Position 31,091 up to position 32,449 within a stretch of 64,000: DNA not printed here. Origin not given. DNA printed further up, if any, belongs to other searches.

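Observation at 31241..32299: Eukaryote-like cysteine-rich repeat protein (CxxCPxG motifs)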

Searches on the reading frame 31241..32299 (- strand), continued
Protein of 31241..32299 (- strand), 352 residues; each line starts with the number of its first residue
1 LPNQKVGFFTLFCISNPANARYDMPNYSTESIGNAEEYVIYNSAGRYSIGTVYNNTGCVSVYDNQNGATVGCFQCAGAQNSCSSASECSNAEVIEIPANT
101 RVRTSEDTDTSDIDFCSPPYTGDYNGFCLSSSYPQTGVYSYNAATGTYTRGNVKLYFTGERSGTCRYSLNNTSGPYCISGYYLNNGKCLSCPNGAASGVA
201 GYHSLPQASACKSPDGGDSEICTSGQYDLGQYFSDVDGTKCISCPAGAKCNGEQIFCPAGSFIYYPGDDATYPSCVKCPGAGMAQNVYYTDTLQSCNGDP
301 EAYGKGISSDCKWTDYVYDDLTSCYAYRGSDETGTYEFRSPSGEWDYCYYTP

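Call 66: list_cluster_members(proteins=[P0004, P0005, P0006, P0007, P0008, P0009, P0010, P0011, P0012, P0014])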
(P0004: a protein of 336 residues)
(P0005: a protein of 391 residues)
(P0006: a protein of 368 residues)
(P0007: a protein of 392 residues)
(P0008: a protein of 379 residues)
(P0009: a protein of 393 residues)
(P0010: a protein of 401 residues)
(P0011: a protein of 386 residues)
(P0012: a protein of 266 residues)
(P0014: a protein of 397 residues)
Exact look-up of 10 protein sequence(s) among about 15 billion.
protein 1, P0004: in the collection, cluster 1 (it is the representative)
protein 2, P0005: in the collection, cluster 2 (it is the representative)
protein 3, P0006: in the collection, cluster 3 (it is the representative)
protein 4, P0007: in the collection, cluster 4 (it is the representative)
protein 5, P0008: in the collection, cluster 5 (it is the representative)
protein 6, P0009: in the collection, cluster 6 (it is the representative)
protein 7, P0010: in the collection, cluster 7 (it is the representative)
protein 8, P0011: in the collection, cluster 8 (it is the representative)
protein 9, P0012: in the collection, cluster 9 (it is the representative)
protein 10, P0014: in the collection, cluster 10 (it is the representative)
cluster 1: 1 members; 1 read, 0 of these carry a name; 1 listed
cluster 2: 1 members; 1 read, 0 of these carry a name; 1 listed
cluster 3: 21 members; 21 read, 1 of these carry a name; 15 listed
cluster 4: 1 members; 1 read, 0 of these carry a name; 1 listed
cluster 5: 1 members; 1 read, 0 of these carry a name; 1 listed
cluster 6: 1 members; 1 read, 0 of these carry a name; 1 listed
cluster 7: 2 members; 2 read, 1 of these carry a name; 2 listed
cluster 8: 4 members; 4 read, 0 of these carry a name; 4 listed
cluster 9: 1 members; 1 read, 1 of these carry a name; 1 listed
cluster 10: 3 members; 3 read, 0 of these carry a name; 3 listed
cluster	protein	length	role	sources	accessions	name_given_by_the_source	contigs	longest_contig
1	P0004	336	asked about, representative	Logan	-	-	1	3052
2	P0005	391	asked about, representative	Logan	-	-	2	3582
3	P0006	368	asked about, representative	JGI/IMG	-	-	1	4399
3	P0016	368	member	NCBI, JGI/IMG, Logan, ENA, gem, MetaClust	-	\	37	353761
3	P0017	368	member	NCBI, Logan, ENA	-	-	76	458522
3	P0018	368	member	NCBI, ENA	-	-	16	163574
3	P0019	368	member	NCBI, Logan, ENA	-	-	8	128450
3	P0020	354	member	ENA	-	-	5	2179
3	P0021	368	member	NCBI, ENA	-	-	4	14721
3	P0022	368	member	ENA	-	-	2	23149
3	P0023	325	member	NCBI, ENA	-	-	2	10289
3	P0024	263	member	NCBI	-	-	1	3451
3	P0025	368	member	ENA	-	-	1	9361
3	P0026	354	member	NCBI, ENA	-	-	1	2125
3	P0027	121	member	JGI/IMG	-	-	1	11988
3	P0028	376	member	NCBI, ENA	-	-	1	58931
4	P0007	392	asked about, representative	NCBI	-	-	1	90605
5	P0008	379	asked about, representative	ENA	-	-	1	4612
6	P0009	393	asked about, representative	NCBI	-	-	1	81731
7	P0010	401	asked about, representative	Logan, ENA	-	-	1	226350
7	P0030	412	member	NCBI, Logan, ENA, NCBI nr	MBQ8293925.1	MAG: hypothetical protein IJX89_00885 [Alphaproteobacteria bacterium] | hypothetical protein [Alphaproteobacteria bacterium]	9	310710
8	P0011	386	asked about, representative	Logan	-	-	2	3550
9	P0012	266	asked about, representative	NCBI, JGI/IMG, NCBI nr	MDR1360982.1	MAG: hypothetical protein LBJ18_01580 [Rickettsiales bacterium] | hypothetical protein | hypothetical protein [Rickettsiales bacterium]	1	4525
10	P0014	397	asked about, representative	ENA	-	-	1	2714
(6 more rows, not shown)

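Call 75: find_encoding_contigs(protein=P0030, flank=3000, max_places=3)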
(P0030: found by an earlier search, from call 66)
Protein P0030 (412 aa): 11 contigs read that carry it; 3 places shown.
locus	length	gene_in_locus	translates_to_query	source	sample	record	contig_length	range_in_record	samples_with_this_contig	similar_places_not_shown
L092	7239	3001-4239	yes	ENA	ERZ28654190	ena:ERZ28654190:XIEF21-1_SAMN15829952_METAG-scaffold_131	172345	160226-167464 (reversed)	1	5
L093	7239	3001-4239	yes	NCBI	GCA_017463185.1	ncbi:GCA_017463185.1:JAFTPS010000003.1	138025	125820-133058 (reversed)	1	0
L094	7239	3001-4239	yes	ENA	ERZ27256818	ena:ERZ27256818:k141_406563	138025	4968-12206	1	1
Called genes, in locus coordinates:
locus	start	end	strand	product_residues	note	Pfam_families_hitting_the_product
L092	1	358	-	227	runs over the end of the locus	PF00899:ThiF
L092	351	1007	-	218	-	PF01026:TatD_DNase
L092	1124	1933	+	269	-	PF00106:adh_short, PF13561:adh_short_C2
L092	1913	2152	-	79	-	-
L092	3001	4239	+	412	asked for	-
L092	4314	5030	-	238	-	PF01138:RNase_PH, PF03725:RNase_PH_C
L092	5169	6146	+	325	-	-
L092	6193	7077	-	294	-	PF01544:CorA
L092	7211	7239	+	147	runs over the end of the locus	-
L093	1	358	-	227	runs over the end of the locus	PF00899:ThiF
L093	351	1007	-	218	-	PF01026:TatD_DNase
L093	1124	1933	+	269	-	PF00106:adh_short, PF13561:adh_short_C2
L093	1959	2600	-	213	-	-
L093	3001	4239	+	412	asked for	-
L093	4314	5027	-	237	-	PF01138:RNase_PH, PF03725:RNase_PH_C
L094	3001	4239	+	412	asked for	-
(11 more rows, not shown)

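Call 76: find_encoding_contigs(protein=P0007, flank=3000, max_places=3)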
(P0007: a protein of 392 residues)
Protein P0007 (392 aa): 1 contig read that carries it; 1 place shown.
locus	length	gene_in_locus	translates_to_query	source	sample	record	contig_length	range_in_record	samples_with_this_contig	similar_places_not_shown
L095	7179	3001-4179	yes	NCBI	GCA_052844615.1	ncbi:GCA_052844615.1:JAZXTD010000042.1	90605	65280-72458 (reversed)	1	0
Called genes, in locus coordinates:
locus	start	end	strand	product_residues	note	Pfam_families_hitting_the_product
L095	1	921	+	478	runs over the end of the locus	PF00587:tRNA-synt_2b, PF03129:HGTP_anticodon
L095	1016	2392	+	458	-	-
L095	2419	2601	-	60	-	-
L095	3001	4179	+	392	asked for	-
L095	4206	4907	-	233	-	PF13353:Fer4_12, PF04055:Radical_SAM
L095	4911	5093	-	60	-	PF13597:NRDD (weak)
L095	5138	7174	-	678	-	PF03477:ATP-cone, PF13597:NRDD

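Call 77: find_encoding_contigs(protein=P0009, flank=3000, max_places=2)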
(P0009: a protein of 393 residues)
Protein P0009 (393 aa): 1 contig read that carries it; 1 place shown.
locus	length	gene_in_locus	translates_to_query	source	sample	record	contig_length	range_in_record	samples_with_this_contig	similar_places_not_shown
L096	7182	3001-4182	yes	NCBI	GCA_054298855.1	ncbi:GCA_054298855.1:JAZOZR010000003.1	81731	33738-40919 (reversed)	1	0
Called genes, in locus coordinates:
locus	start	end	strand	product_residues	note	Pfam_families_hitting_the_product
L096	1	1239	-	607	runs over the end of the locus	PF00664:ABC_membrane, PF02463:SMC_N (weak), PF00005:ABC_tran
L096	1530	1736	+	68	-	PF01165:Ribosomal_S21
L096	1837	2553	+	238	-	PF01138:RNase_PH, PF03725:RNase_PH_C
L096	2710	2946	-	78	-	-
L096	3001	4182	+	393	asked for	-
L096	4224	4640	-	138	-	PF00691:OmpA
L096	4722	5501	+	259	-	PF03167:UDG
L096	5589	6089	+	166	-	PF05198:IF3_N, PF00707:IF3_C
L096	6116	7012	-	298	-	-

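Call 78: find_encoding_contigs(protein=P0017, flank=3000, max_places=4)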
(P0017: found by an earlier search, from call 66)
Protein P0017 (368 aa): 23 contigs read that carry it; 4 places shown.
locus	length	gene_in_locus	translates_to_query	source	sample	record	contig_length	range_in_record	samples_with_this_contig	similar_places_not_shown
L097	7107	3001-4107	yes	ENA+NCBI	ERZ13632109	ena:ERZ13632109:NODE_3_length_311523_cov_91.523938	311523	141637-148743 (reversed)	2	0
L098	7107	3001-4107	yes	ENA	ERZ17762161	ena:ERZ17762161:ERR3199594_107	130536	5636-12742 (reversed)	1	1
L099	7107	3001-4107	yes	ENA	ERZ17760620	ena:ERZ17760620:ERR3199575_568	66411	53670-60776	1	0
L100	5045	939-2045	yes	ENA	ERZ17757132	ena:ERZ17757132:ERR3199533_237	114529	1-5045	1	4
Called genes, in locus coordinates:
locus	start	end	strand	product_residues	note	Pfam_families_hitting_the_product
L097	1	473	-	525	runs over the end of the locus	PF13091:PLDc_2, PF00614:PLDc (weak)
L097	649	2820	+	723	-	-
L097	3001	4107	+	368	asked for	-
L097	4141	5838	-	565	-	-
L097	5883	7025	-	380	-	-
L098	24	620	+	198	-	PF06736:TMEM175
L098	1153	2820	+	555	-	-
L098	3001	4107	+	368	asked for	-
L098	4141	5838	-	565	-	-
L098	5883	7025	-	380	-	-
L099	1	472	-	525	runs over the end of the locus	PF13091:PLDc_2, PF00614:PLDc (weak)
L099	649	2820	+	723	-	-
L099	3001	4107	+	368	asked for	-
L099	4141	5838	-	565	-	-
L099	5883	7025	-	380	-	-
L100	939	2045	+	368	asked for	-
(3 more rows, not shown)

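Call 79: find_encoding_contigs(protein=P0012, flank=3000, max_places=2)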
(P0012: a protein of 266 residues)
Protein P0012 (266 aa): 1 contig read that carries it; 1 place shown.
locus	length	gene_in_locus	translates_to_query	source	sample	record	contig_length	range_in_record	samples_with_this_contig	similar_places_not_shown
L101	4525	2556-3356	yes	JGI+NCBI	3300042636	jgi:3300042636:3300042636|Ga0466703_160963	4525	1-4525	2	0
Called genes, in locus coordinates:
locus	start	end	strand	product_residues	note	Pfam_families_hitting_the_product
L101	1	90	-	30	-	?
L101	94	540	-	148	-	-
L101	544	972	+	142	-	-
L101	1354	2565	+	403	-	-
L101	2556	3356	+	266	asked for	-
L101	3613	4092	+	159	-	-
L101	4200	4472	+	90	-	PF00216:Bac_DNA_binding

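Call 98: list_cluster_members(proteins=[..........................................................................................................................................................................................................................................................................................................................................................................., P0001, P0015, P0013, P0002, P0003])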
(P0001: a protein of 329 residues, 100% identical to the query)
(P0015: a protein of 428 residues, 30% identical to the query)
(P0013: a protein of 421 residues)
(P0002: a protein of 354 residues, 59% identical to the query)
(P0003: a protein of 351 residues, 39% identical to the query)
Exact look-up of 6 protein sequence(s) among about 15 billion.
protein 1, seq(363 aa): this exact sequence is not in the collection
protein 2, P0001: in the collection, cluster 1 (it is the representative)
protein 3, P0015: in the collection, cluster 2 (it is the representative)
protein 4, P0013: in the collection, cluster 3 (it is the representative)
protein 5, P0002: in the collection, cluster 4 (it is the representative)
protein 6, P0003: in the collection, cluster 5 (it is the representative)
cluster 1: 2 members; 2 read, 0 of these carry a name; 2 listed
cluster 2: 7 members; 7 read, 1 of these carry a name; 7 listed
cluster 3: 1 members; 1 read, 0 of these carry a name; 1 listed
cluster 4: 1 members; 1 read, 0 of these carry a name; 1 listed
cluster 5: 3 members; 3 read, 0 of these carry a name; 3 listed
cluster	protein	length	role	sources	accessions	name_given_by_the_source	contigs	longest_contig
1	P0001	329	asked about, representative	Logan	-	-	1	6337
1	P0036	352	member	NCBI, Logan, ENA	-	-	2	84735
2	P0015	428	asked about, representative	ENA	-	-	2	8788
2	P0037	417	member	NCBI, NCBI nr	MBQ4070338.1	MAG: hypothetical protein IJD52_03100 [Alphaproteobacteria bacterium] | hypothetical protein [Alphaproteobacteria bacterium]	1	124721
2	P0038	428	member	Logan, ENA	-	-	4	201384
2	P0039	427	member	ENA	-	-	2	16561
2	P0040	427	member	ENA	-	-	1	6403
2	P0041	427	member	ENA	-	-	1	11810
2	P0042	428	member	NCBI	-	-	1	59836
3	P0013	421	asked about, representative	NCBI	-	-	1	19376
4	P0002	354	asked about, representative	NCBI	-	-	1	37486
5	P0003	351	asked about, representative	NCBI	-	-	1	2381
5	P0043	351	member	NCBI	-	-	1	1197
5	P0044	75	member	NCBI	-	-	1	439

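Call 100: find_encoding_contigs(protein=P0037, flank=1500, max_places=3)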
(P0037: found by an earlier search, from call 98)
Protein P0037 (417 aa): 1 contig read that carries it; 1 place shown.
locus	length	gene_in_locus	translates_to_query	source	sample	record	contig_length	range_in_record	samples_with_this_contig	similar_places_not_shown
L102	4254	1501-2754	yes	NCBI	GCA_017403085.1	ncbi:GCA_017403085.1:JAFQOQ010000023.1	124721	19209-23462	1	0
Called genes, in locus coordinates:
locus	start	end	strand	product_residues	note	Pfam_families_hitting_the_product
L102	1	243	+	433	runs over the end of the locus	PF13393:tRNA-synt_His, PF00587:tRNA-synt_2b (weak), PF03129:HGTP_anticodon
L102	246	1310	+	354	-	PF03462:PCRF, PF00472:RF-1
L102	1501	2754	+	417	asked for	-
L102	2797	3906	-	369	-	-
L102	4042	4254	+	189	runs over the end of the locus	PF13189:Cytidylate_kin2 (faint), PF13238:AAA_18, PF13671:AAA_33 (weak), PF01202:SKI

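Call 108: find_encoding_contigs(protein=P0028, flank=3000, max_places=2)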
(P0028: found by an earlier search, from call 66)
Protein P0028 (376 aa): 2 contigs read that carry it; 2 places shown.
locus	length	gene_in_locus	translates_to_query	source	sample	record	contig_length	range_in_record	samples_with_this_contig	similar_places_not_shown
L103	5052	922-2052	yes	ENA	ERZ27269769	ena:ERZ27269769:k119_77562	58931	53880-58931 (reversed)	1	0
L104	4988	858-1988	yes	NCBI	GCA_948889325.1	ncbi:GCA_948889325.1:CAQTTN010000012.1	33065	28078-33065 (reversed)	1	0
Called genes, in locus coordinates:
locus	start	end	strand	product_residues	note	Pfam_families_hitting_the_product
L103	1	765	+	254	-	?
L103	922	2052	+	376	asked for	-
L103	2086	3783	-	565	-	-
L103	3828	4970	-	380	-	-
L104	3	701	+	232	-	?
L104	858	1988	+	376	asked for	-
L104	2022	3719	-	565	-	-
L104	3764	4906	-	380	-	-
